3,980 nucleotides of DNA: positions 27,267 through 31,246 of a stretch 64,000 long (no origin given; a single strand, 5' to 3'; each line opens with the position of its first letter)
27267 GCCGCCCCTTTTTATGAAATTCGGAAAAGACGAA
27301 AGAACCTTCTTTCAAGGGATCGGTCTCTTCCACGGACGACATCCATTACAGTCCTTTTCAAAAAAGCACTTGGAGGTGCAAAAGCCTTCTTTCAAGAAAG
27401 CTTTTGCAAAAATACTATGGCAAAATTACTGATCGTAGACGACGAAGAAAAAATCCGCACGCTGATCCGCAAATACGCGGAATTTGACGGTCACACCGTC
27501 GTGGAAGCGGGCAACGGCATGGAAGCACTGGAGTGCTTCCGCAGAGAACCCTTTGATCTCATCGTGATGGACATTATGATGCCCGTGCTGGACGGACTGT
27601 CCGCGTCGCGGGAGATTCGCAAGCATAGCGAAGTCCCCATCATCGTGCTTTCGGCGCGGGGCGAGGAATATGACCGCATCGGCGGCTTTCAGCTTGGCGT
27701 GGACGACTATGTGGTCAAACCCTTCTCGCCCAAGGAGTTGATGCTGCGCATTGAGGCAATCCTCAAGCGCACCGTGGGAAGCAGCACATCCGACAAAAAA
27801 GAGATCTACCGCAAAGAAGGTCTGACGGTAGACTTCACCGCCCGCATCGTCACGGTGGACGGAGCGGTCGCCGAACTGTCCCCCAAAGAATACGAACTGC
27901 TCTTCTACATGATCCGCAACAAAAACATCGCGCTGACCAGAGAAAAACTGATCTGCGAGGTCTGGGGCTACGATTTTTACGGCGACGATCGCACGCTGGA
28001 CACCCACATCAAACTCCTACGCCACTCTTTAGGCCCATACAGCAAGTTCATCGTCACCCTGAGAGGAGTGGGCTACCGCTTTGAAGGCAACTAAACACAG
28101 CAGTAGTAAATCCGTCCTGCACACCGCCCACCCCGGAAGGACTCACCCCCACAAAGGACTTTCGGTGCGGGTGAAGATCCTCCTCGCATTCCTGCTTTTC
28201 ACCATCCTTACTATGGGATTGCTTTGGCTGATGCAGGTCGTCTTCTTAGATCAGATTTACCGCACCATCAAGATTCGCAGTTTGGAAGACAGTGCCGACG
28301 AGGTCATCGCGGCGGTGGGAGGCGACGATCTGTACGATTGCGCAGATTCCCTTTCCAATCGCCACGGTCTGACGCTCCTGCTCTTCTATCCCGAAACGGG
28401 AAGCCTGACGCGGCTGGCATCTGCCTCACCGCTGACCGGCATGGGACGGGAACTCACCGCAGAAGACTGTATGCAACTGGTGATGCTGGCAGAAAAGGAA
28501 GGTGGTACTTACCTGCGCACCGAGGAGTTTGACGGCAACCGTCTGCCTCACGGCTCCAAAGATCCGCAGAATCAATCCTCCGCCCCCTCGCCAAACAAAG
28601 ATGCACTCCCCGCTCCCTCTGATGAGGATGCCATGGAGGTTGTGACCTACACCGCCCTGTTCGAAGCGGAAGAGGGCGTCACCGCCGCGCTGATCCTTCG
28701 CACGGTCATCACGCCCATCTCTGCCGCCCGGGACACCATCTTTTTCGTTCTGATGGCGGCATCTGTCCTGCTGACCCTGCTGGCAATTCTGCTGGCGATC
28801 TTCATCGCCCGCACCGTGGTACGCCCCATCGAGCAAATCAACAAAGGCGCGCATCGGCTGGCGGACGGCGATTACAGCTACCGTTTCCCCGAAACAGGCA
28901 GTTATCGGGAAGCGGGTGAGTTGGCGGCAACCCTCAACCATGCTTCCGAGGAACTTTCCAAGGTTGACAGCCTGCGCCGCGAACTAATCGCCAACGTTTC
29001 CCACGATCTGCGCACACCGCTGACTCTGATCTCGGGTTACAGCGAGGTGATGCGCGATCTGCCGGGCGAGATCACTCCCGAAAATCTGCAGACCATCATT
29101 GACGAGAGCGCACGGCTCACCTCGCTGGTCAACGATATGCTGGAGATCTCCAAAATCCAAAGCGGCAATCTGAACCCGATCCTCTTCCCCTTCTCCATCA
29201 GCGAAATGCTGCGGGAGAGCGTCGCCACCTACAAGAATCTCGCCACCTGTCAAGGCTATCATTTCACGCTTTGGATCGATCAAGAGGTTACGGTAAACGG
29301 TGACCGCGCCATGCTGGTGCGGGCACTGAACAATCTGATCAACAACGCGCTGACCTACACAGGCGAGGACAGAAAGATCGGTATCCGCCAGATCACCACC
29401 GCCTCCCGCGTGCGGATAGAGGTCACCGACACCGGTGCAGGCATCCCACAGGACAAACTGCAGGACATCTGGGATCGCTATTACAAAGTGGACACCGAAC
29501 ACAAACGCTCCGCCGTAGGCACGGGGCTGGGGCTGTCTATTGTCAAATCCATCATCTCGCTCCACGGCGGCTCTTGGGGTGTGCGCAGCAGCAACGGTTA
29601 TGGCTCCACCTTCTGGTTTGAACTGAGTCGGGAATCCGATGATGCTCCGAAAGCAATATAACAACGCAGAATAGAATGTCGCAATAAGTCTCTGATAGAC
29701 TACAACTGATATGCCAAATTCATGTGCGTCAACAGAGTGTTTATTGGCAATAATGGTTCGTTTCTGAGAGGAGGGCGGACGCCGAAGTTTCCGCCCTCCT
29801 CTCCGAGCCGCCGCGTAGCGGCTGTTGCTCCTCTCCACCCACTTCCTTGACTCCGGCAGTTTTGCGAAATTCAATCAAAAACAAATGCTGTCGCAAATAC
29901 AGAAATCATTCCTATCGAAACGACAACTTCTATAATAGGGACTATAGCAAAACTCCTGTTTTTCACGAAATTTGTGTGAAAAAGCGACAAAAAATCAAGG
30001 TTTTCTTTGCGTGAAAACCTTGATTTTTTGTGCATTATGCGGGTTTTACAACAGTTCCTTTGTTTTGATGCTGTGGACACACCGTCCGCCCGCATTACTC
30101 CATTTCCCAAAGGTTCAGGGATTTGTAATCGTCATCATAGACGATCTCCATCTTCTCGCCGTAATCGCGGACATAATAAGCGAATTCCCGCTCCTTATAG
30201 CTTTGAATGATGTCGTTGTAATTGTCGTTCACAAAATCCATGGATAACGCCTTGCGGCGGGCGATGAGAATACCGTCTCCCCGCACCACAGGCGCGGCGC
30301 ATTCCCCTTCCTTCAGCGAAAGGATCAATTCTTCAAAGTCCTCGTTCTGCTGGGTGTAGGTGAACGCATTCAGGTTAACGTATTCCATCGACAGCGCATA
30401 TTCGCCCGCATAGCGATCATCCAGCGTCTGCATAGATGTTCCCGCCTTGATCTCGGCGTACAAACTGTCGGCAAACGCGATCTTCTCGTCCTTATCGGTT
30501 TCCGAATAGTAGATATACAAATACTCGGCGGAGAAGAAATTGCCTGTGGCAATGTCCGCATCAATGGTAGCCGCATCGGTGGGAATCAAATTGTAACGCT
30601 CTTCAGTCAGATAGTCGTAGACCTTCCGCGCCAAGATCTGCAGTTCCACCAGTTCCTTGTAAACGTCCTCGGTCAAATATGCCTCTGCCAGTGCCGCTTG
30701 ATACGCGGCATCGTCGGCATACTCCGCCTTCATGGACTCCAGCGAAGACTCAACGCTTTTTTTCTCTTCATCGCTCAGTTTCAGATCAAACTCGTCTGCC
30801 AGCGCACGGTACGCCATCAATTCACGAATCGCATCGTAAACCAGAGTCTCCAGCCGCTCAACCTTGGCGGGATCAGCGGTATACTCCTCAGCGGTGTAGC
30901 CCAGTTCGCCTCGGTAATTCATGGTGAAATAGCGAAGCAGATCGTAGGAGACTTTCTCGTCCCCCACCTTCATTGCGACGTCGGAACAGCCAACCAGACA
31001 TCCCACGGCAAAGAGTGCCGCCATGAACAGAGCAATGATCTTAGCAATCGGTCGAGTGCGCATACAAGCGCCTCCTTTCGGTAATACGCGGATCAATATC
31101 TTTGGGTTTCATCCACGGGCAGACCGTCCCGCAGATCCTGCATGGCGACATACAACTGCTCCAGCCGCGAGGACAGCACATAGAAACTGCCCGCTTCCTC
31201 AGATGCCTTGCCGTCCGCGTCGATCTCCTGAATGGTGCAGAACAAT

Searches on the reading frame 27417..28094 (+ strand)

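Call 15: search_protein_families(library=ncbifam, proteins=[window:27417-28094:+])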
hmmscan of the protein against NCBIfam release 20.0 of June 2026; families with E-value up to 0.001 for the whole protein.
window:27417-28094:+ (225 aa): 96 families (the best 25 are shown)
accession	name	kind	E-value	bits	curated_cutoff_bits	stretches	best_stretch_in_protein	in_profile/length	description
TIGR02154.1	PhoB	equivalog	8.3e-57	192.1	296.2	1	2-223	3-226/226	phosphate regulon transcriptional regulator PhoB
NF045944.1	ResRegRpaBCyano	equivalog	4.9e-56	189.7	330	1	5-222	1-227/229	response regulator transcription factor RpaB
NF053854.1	RespRegPhoBBctds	equivalog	1.4e-55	188.1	270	1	4-223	1-225/225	two-component system response regulator PhoB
NF040534.1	resp_reg_YycF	equivalog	1.3e-53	181.6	340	1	3-222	2-227/231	response regulator YycF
NF041733.1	resp_reg_CseB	equivalog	6.7e-53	179.4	350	1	3-222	2-226/228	two-component system response regulator CseB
NF040689.1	MtrAB_MtrA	equivalog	2.7e-51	174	300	1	4-221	1-217/219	MtrAB system response regulator MtrA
NF041209.1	resp_regPieR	equivalog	6.4e-51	173.2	450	1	3-223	2-228/231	two component system response regulator PieR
NF033117.2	vanR_ACDEGLN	exception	9.4e-51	172.5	350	1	4-223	1-226/226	VanR-ABDEGLN family response regulator transcription factor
NF033120.0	vanR_FM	exception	8.9e-49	166.2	460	1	4-224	6-231/231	vancomycin resistance response regulator transcription factor, VanR-F/VanR-M family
NF007005.1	PRK09468.1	equivalog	3.1e-47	161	331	1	2-222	4-231/237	osmolarity response regulator transcription factor OmpR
NF008296.0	PRK11083.1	equivalog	3.7e-47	160.6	273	1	2-223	4-226/228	two-component system response regulator CreB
NF007982.1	PRK10710.1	equivalog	5.4e-45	153.8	380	1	3-224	9-229/235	envelope stress response regulator BaeR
NF051850.1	RespRegRprY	equivalog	1.2e-44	152.5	370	1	3-221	6-225/234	response regulator transcription factor RprY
NF007546.0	PRK10161.1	equivalog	4.8e-43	147.4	471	1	3-223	4-226/229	phosphate response regulator transcription factor PhoB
NF008034.0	PRK10766.1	equivalog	1.2e-42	146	275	1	3-223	4-227/231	two-component system response regulator TorR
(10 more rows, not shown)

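Call 16: search_protein_families(library=pfam, proteins=[window:27417-28094:+])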
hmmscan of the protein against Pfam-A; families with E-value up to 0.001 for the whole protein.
window:27417-28094:+ (225 aa): 2 families
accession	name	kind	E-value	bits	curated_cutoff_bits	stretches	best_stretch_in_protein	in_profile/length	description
PF00072.30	Response_reg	-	4.1e-29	101.4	30.2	1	5-112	2-110/111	Response regulator receiver domain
PF00486.34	Trans_reg_C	-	4.3e-23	81.6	26.2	1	152-222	4-77/77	Transcriptional regulatory protein, C terminal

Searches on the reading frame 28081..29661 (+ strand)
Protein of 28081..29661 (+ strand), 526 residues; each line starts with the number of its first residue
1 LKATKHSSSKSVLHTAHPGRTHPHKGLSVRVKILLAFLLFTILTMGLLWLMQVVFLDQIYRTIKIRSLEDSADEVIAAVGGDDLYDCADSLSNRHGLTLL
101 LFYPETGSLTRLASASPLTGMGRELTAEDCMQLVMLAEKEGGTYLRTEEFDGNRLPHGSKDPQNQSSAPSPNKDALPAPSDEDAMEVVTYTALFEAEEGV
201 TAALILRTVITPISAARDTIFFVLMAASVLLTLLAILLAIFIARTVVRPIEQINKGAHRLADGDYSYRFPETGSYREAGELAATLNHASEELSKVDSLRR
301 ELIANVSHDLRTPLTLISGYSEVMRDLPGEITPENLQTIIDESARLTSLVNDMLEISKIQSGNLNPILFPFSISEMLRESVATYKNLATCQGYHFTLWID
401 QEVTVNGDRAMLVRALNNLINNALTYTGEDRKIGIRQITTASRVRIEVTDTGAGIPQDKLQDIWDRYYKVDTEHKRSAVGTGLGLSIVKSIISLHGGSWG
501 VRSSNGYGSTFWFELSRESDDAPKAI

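Call 15: search_protein_families(library=ncbifam, proteins=[window:28081-29661:+])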
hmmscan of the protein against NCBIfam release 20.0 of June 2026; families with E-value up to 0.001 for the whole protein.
window:28081-29661:+ (526 aa): 86 families (the best 25 are shown)
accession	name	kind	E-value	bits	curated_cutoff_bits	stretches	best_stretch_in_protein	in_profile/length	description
NF033092.0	HK_WalK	equivalog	1.1e-65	222.4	725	2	293-515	366-592/594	cell wall metabolism sensor histidine kinase WalK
NF046044.1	PnpS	equivalog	6.8e-62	209.7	400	1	291-515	162-389/390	two-component system histidine kinase PnpS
TIGR02966.1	phoR_proteo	equivalog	2.8e-59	200.8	334.2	1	291-514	106-332/333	phosphate regulon sensor histidine kinase PhoR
TIGR01386.1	cztS_silS_copS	subfamily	1.9e-56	192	292.55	1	176-515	119-456/457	heavy metal sensor histidine kinase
NF012163.2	BaeS_SmeS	equivalog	1.8e-55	188.7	500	1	228-500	170-441/457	sensor histidine kinase efflux regulator BaeS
NF007837.0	PRK10549.1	equivalog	4.9e-54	183.8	603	1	229-518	171-459/466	envelope stress sensor histidine kinase BaeS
NF040691.1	MtrAB_MtrB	equivalog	1.7e-48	165.9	450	1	219-521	185-496/507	MtrAB system histidine kinase MtrB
NF045911.1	TCSHisKinNblS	equivalog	1.2e-45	156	1000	2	299-516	388-619/621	two-component system sensor histidine kinase NblS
NF041210.1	his_kin_PieS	equivalog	1.7e-45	155.9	850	1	198-519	143-472/474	two component system sensor histidine kinase PieS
NF008312.0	PRK11100.1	equivalog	3.4e-44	151.5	356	1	209-511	173-468/477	two-component system sensor histidine kinase CreC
NF047874.1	MASE3_PAS_HK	subfamily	1.6e-43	149.5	560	1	287-517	386-625/655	MASE3 domain-containing sensor histidine kinase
NF033091.0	HK_VanS_ACDEFG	equivalog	7.5e-42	143.4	400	1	231-506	4-284/293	vancomycin resistance histidine kinase VanS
NF008235.0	PRK11006.1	equivalog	2e-41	142.2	390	1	291-517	196-423/431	phosphate regulon sensor histidine kinase PhoR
NF007007.0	PRK09470.1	equivalog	6.5e-41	140.7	486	1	212-504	154-446/463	envelope stress sensor histidine kinase CpxA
NF041735.1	hist_kin_RppB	equivalog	1.8e-40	139.1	400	1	302-515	219-437/438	two-component system sensor histidine kinase RppB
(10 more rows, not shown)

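Call 16: search_protein_families(library=pfam, proteins=[window:28081-29661:+])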
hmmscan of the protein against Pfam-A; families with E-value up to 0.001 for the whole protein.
window:28081-29661:+ (526 aa): 3 families
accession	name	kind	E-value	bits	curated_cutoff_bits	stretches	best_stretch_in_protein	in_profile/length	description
PF02518.31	HATPase_c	-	4.6e-24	85.4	26.4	1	407-517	1-109/111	Histidine kinase-, DNA gyrase B-, and HSP90-like ATPase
PF00512.31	HisKA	-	6.9e-20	71.3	26.9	1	299-362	2-66/66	His Kinase A (phospho-acceptor) domain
PF00672.30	HAMP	-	5.1e-12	46.4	25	1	241-293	1-52/53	HAMP domain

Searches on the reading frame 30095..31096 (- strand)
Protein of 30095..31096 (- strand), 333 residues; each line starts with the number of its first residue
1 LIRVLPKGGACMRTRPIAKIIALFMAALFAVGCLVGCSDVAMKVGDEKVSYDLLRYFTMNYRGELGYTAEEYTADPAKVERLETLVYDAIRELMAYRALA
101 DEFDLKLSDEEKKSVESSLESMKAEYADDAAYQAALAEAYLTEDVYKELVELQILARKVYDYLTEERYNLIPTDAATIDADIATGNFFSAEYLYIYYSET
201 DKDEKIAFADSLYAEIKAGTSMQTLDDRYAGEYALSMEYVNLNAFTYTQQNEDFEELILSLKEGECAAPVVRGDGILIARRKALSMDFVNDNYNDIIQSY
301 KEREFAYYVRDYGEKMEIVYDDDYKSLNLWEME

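Call 15: search_protein_families(library=ncbifam, proteins=[window:30095-31096:-])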
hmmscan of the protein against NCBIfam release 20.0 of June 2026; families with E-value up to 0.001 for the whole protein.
window:30095-31096:- (333 aa): 1 family
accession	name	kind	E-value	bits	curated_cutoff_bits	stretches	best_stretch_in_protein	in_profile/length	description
NF000809.0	PRK00059.1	equivalog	9.8e-07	28.5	303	1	70-164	70-169/336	peptidylprolyl isomerase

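Call 16: search_protein_families(library=pfam, proteins=[window:30095-31096:-])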
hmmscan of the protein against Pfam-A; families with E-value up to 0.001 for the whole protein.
window:30095-31096:- (333 aa): 3 families
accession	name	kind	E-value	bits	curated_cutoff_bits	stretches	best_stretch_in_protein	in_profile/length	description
PF13624.11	SurA_N_3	-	5.2e-07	30.1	27.2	1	16-159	12-161/162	SurA-like N-terminal domain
PF13616.12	Rotamase_3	-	2.6e-06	28.4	22.5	1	190-278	18-109/116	PPIC-type PPIASE domain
PF00639.27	Rotamase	-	0.00082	20.7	21.7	0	198-279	11-93/97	PPIC-type PPIASE domain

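Call 22: find_encoding_contigs(protein=window:30095-31096:-, flank=3000, max_places=10)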
Protein window:30095-31096:- (333 aa): no gene with exactly this product is on record in the collection.

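Call 51: find_homologous_proteins(query=window:30095-31096:-, max_evalue=1e-40)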
Query window:30095-31096:- (333 aa): 34 proteins with E <= 1e-40 among 2121 candidates.
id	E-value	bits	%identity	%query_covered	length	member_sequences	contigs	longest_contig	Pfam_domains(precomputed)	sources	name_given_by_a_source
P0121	1.6e-198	677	98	97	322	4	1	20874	PF13624.12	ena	-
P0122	3.0e-147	508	72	97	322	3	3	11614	PF13624.12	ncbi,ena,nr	ncbi:MAG: SurA N-terminal domain-containing protein [Clostridia bacterium]|nr:SurA N-terminal domain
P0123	1.8e-137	476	69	97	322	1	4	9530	PF13624.12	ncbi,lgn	-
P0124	3.6e-134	465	68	97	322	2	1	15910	PF13624.12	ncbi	-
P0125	1.5e-133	463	67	97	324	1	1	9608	PF13624.12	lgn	-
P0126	2.0e-131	456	65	97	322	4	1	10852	PF13624.12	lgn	-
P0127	4.9e-130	452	65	97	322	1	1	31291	-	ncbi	-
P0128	6.7e-127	441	63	97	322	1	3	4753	PF13624.12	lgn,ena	-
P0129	9.9e-127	441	63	97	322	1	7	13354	PF13624.12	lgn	-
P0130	4.3e-126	439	69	89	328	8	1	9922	PF13624.12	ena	-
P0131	4.8e-125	435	61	97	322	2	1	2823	-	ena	-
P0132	5.3e-125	435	61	97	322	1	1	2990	-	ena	-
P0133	2.0e-123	430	65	97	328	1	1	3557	PF13624.12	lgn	-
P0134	8.6e-123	428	67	93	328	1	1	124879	PF13624.12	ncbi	-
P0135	6.0e-122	425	66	93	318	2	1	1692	PF13624.12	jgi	jgi:parvulin-like peptidyl-prolyl isomerase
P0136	2.9e-119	416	65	89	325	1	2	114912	-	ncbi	-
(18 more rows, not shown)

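Call 52: find_encoding_contigs(protein=P0122, flank=10000, max_places=4)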
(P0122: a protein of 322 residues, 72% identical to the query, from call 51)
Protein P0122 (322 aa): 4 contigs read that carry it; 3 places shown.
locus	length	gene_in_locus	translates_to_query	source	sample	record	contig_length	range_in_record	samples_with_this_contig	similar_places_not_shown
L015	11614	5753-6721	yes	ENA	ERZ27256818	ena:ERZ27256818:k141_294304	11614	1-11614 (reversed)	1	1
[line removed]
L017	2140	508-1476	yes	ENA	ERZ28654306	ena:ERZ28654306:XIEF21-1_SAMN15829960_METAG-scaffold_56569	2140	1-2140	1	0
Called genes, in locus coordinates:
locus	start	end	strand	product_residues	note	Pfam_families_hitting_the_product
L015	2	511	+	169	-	PF12679:ABC2_membrane_2 (weak), PF12698:ABC2_membrane_3 (weak)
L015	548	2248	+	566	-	-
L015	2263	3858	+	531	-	-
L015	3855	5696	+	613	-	PF14238:DUF4340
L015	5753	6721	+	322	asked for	PF13624:SurA_N_3 (weak)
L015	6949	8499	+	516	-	-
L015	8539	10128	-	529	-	PF00672:HAMP, PF00512:HisKA, PF02518:HATPase_c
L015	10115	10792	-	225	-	PF00072:Response_reg, PF00486:Trans_reg_C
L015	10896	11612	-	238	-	PF00089:Trypsin, PF13365:Trypsin_2, PF13180:PDZ_2 (weak)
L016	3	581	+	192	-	?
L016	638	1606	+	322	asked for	PF13624:SurA_N_3 (weak)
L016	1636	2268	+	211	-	?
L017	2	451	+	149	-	?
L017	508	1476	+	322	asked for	PF13624:SurA_N_3 (weak)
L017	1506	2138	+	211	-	?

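Call 53: find_encoding_contigs(protein=P0134, flank=10000, max_places=3)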
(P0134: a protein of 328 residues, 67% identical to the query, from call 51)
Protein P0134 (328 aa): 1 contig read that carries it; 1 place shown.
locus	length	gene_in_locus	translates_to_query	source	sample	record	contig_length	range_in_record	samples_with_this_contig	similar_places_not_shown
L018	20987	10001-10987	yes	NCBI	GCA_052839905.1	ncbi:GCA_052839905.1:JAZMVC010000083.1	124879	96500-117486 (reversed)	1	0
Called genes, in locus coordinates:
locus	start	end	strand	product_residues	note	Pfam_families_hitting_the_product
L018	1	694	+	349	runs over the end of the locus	PF07261:DnaB_2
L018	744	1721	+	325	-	PF00308:Bac_DnaA (weak), PF01695:IstB_IS21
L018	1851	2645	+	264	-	PF02578:Cu-oxidase_4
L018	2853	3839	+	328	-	PF00005:ABC_tran, PF13304:AAA_21 (weak)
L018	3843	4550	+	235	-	PF12679:ABC2_membrane_2 (weak), PF12698:ABC2_membrane_3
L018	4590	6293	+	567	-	-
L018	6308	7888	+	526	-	-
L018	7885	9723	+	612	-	PF14238:DUF4340 (weak)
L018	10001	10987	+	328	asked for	PF13624:SurA_N_3 (weak)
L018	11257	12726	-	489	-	PF00089:Trypsin, PF13365:Trypsin_2, PF13180:PDZ_2 (weak)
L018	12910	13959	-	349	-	PF01263:Aldose_epim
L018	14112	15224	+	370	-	PF08486:SpoIID (faint)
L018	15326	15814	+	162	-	-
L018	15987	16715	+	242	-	PF00005:ABC_tran, PF13304:AAA_21 (weak)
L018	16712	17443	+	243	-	PF01061:ABC2_membrane, PF12698:ABC2_membrane_3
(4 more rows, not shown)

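Call 54: find_encoding_contigs(protein=P0136, flank=10000, max_places=3)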
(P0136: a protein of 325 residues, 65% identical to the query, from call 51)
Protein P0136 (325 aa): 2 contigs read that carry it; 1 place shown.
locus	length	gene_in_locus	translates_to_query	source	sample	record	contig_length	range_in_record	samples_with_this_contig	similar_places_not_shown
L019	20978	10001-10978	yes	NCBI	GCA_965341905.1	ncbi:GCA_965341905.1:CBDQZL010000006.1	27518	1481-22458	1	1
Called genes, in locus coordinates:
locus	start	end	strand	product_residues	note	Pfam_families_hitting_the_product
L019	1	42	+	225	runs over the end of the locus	PF06971:Put_DNA-bind_N, PF02629:CoA_binding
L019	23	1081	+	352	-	PF07261:DnaB_2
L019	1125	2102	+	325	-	PF01695:IstB_IS21, PF00308:Bac_DnaA, PF00004:AAA (faint)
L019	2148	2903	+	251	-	PF02578:Cu-oxidase_4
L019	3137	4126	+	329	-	PF00005:ABC_tran, PF13304:AAA_21 (weak)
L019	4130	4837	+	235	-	PF12679:ABC2_membrane_2 (weak), PF12698:ABC2_membrane_3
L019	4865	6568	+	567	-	-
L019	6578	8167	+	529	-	-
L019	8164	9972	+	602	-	PF14238:DUF4340 (weak)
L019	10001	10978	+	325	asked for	-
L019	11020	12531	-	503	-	PF00512:HisKA, PF02518:HATPase_c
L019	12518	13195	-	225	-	PF00072:Response_reg, PF00486:Trans_reg_C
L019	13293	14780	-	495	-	PF00089:Trypsin, PF13365:Trypsin_2, PF13180:PDZ_2 (weak)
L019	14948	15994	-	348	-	PF01263:Aldose_epim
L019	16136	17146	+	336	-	PF08486:SpoIID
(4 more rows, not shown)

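Call 68: find_encoding_contigs(protein=P0121, flank=10000, max_places=4)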
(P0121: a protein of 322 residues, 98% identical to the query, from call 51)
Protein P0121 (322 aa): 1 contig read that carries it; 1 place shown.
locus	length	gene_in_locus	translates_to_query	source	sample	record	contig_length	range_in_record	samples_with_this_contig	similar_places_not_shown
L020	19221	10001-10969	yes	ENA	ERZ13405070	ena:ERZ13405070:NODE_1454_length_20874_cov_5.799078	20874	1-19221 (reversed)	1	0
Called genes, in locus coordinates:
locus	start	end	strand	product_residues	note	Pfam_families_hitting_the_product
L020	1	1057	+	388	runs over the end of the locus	PF07261:DnaB_2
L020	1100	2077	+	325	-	PF00308:Bac_DnaA, PF01695:IstB_IS21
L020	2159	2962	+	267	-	PF02578:Cu-oxidase_4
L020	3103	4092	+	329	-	PF00005:ABC_tran, PF13304:AAA_21 (weak)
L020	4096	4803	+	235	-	PF01061:ABC2_membrane (weak), PF12679:ABC2_membrane_2 (weak), PF12698:ABC2_membrane_3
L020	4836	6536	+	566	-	-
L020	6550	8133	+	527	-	-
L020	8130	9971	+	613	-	PF14238:DUF4340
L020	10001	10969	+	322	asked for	PF13624:SurA_N_3 (weak)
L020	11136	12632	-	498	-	PF00672:HAMP, PF00512:HisKA, PF02518:HATPase_c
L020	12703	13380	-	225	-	PF00072:Response_reg, PF00486:Trans_reg_C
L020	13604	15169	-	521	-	PF00089:Trypsin, PF13365:Trypsin_2, PF13180:PDZ_2 (weak)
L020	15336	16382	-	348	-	PF01263:Aldose_epim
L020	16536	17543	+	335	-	PF08486:SpoIID (weak)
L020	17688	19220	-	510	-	?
